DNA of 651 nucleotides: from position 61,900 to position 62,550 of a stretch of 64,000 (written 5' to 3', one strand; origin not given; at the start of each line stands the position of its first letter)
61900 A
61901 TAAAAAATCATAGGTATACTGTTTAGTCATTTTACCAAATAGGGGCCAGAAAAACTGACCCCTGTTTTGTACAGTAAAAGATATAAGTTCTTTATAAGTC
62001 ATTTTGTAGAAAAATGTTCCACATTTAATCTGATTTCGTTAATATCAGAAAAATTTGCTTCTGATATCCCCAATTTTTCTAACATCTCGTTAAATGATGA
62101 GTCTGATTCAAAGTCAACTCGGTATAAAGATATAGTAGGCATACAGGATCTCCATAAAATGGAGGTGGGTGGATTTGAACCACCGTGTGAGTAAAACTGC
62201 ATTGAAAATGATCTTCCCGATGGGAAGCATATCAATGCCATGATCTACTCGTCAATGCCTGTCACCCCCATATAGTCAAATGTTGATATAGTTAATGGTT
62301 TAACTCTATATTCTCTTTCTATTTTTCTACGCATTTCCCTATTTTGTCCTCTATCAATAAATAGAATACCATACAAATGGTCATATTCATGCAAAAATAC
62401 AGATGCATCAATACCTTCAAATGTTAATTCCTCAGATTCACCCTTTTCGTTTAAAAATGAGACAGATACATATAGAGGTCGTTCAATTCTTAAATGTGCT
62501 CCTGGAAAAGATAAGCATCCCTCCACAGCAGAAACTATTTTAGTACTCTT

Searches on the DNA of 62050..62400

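Call 76: search_rna_families(source=window, start=62050, end=62400, threshold=evalue, max_evalue=0.01, show_alignments=2)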
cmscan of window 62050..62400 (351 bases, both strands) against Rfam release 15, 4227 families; matches with E-value up to 0.01: 0.
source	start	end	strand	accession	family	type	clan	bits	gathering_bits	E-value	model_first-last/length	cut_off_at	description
